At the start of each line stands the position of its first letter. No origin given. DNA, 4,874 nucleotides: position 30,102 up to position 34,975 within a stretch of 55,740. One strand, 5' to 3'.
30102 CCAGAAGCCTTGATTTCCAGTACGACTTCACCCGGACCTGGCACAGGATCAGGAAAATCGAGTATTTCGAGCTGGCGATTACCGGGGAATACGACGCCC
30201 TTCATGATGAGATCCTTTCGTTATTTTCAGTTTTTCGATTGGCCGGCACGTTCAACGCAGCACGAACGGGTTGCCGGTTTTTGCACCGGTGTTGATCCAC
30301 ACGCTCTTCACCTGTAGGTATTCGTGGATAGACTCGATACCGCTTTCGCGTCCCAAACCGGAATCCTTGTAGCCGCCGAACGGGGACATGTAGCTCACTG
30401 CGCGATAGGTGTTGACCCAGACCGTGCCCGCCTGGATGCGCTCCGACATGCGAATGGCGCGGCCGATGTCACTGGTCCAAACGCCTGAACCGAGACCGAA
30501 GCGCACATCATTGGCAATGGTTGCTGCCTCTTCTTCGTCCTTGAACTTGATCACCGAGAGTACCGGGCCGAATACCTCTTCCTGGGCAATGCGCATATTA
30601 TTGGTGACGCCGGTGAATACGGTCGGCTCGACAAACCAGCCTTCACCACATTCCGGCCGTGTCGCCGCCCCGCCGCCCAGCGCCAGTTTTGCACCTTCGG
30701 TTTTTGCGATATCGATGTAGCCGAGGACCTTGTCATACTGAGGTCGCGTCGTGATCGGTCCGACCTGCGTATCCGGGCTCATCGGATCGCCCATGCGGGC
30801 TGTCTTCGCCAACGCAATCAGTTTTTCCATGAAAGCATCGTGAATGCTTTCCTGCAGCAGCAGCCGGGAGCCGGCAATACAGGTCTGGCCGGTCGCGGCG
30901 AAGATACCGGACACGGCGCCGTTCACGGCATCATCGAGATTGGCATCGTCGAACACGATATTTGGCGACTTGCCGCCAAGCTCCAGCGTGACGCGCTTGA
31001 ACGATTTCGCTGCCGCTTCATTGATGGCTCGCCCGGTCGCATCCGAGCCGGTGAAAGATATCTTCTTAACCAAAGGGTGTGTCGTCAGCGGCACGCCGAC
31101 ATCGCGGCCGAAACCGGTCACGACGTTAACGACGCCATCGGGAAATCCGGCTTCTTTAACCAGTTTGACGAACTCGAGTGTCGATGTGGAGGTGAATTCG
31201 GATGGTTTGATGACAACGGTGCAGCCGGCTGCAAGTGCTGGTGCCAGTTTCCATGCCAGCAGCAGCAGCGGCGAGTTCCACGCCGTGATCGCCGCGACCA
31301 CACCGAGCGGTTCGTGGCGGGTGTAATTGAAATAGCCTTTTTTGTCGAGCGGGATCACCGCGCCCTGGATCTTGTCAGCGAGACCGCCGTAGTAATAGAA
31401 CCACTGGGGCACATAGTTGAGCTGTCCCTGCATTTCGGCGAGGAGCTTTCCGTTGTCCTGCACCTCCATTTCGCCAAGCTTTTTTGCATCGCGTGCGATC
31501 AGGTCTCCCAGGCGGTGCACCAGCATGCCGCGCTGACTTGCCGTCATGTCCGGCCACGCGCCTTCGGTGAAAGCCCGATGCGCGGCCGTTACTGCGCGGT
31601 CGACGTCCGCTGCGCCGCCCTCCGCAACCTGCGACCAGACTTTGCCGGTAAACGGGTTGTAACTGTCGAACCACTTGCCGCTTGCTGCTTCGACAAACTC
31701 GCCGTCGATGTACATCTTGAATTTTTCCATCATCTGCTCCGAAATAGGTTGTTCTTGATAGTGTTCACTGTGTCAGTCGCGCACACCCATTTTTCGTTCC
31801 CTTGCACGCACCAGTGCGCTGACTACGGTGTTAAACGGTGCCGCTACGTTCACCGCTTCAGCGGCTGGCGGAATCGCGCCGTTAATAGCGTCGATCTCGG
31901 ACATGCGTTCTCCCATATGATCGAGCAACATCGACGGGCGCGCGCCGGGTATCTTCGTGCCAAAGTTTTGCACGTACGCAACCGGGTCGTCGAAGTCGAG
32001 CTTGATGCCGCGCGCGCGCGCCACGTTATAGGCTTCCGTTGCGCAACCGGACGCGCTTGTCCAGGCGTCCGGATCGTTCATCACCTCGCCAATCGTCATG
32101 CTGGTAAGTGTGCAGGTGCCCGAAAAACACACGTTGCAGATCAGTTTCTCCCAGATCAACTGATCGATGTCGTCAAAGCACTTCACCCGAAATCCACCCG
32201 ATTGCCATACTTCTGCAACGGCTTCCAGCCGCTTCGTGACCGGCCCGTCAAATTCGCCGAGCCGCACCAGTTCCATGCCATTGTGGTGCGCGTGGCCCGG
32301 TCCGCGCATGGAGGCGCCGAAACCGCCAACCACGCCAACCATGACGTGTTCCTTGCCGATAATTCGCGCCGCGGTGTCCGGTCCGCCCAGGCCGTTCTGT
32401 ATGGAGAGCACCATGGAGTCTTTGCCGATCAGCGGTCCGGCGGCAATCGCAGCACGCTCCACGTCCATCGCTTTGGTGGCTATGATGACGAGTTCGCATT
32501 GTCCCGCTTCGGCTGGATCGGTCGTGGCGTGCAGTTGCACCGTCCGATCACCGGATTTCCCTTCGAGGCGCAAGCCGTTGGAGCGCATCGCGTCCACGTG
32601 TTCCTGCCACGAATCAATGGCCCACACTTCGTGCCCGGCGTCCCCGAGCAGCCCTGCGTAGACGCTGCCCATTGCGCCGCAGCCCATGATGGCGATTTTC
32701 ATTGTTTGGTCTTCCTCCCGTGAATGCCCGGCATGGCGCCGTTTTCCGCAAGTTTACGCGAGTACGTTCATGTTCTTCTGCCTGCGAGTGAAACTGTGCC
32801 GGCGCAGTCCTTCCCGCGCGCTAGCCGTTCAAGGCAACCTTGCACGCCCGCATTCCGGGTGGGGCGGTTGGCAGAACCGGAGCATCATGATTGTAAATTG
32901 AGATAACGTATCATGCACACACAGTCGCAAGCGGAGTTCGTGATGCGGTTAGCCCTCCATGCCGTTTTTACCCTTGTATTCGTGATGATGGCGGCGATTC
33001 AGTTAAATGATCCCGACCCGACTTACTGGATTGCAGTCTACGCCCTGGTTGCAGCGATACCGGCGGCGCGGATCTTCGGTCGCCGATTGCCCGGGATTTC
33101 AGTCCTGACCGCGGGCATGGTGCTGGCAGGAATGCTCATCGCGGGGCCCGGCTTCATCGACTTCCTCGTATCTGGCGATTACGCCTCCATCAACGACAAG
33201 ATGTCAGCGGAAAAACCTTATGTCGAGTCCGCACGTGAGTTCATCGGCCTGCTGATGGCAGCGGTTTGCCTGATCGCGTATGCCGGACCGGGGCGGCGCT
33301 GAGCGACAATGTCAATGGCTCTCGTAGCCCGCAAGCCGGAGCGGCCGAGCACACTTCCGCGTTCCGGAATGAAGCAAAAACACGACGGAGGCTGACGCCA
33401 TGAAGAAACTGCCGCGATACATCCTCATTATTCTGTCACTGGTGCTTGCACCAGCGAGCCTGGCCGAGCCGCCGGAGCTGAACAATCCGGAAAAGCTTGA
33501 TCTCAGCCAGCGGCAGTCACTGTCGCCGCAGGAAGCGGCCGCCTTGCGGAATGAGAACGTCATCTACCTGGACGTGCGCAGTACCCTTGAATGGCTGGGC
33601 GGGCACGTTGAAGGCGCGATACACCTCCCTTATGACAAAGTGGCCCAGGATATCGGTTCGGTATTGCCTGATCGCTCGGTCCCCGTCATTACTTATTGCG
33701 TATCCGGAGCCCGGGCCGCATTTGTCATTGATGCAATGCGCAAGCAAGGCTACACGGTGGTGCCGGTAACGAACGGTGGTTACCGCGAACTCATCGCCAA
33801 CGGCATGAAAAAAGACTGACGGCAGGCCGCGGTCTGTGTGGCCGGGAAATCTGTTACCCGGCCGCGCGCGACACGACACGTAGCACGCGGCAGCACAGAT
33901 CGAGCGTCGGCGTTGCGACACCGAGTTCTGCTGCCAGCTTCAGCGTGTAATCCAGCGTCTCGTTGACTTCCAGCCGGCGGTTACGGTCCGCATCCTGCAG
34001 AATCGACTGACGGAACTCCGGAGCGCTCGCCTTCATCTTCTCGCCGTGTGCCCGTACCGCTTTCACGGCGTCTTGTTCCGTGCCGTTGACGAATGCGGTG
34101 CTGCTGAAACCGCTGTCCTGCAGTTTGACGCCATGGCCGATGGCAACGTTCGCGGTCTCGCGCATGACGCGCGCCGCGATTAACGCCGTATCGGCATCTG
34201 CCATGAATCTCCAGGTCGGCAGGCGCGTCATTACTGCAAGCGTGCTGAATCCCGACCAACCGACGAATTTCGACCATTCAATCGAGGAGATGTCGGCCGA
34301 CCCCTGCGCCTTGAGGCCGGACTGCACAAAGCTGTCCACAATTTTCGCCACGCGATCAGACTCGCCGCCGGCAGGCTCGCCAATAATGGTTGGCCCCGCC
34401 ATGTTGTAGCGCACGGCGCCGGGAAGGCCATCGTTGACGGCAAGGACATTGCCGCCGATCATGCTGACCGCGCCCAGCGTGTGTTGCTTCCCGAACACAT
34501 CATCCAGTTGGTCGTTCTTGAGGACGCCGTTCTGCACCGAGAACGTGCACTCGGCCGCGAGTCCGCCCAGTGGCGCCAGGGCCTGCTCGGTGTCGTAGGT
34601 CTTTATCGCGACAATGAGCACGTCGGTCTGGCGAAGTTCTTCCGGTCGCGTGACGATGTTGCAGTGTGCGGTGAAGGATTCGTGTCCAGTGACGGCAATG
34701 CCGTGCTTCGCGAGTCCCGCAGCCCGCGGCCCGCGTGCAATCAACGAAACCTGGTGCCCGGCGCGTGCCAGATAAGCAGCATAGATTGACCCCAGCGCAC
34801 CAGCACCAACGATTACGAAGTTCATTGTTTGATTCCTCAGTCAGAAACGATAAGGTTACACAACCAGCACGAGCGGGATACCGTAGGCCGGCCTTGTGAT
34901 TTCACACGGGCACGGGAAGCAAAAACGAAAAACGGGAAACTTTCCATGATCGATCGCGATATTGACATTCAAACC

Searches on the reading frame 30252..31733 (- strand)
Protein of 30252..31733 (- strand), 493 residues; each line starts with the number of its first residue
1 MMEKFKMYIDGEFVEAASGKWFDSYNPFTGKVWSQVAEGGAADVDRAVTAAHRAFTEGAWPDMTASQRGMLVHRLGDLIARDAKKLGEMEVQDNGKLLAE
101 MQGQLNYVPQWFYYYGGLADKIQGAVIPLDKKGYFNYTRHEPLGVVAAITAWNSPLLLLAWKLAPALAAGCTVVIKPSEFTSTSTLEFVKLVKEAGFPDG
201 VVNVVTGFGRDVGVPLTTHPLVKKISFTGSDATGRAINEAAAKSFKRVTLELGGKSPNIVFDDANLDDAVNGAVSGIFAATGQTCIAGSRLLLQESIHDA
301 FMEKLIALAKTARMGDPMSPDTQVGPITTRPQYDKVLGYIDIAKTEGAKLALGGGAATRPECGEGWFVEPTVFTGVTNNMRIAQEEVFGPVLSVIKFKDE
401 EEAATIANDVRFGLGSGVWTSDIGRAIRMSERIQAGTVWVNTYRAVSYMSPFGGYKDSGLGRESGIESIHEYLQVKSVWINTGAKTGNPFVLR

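Call 58: search_protein_families(library=pfam, proteins=[window:30252-31733:-])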
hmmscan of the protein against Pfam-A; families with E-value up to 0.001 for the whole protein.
window:30252-31733:- (493 aa): 1 family
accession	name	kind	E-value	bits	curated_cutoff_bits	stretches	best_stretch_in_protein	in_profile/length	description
PF00171.27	Aldedh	-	3.5e-182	606.5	23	1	13-478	1-461/461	Aldehyde dehydrogenase family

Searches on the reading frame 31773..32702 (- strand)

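Call 58: search_protein_families(library=pfam, proteins=[window:31773-32702:-])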
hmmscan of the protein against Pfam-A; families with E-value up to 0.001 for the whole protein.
window:31773-32702:- (309 aa): 7 families
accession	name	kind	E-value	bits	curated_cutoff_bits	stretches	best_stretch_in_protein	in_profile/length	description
PF02558.23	ApbA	-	1e-40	139.2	22.2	1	3-152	1-149/150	Ketopantoate reductase PanE/ApbA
PF08546.17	ApbA_C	-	1.8e-29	103.1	22.7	1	178-302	1-125/125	Ketopantoate reductase PanE/ApbA C terminal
PF01210.29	NAD_Gly3P_dh_N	-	2.1e-05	25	23.1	1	2-113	1-113/158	NAD-dependent glycerol-3-phosphate dehydrogenase N-terminus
PF03807.23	F420_oxidored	-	2.4e-05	25.3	21.6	1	2-104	1-94/94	NADP oxidoreductase coenzyme F420-dependent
PF03721.20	UDPG_MGDP_dh_N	-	7.6e-05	22.8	27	1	1-56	1-56/187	UDP-glucose/GDP-mannose dehydrogenase family, NAD binding domain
PF02254.24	TrkA_N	-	0.00034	21.3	23.8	1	3-82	1-76/116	TrkA-N domain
PF03446.21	NAD_binding_2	-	0.00051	20.5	21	1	2-78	1-65/161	NAD binding domain of 6-phosphogluconate dehydrogenase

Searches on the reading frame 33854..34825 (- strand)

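Call 58: search_protein_families(library=pfam, proteins=[window:33854-34825:-])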
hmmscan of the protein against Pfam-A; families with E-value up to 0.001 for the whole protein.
window:33854-34825:- (323 aa): 7 families
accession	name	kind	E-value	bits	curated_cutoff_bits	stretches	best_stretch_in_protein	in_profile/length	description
PF02558.23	ApbA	-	1.8e-29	102.7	22.2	1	4-151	2-148/150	Ketopantoate reductase PanE/ApbA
PF08546.17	ApbA_C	-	1.3e-18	67.9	22.7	1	178-317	1-123/125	Ketopantoate reductase PanE/ApbA C terminal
PF03807.23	F420_oxidored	-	6.7e-06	27.1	21.6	1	4-90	3-84/94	NADP oxidoreductase coenzyme F420-dependent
PF13450.12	NAD_binding_8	-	4.3e-05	24.1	21.9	1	5-41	1-37/68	NAD(P)-binding Rossmann-like domain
PF01266.30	DAO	-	5e-05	23.4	27.9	1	3-37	2-37/353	FAD dependent oxidoreductase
PF07992.20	Pyr_redox_2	-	5.7e-05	23.1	26.1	1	3-54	145-196/291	Pyridine nucleotide-disulphide oxidoreductase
PF00070.33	Pyr_redox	-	0.00019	22.3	22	1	3-35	2-34/82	Pyridine nucleotide-disulphide oxidoreductase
